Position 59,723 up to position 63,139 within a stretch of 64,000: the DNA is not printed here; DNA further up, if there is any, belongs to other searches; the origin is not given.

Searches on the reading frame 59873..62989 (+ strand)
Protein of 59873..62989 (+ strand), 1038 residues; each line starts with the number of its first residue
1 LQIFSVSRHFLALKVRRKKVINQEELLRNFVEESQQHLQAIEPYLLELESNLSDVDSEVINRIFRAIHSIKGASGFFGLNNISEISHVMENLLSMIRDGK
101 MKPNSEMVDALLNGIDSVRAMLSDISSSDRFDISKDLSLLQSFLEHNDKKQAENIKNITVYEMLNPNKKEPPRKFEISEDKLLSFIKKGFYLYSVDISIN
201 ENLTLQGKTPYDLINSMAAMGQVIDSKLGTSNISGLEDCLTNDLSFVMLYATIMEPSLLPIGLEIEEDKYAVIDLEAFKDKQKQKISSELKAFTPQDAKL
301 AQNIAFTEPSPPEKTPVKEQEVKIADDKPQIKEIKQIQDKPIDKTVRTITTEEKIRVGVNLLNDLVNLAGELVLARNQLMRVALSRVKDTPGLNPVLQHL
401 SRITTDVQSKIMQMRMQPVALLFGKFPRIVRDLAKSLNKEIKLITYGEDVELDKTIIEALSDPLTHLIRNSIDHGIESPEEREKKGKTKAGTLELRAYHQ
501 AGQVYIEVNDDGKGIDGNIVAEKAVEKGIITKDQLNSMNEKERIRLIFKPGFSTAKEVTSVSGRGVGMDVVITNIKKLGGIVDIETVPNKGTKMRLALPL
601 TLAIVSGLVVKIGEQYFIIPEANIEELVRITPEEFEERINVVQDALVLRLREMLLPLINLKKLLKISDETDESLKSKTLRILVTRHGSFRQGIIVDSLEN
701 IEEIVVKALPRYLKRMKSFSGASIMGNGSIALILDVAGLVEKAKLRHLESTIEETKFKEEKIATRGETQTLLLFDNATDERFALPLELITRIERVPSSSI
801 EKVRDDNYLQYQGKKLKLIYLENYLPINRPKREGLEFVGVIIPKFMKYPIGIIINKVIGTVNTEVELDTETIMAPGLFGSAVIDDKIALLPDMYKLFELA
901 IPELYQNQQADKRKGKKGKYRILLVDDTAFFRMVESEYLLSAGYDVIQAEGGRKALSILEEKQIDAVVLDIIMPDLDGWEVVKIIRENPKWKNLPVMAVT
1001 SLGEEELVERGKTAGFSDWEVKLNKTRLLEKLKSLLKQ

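Call 52: search_protein_families(library=pfam, proteins=[window:59873-62989:+], max_evalue=0.00001)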
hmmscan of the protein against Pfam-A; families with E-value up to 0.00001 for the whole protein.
window:59873-62989:+ (1038 aa): 5 families
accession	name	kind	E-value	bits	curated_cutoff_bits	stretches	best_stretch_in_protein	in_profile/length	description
PF01584.24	CheW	-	3.6e-32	111.3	23.5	2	607-742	2-136/138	CheW-like domain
PF00072.30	Response_reg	-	2.9e-18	66.5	30.2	1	922-1029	1-107/111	Response regulator receiver domain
PF01627.28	Hpt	-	1.3e-17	64.3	24.6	1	25-120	1-83/84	Hpt domain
PF02518.31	HATPase_c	-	6.5e-15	56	26.4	1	462-601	4-110/111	Histidine kinase-, DNA gyrase B-, and HSP90-like ATPase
PF02895.20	H-kinase_dim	-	7.7e-12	45.9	23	1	353-414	2-68/68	Signal transducing histidine kinase, homodimeric domain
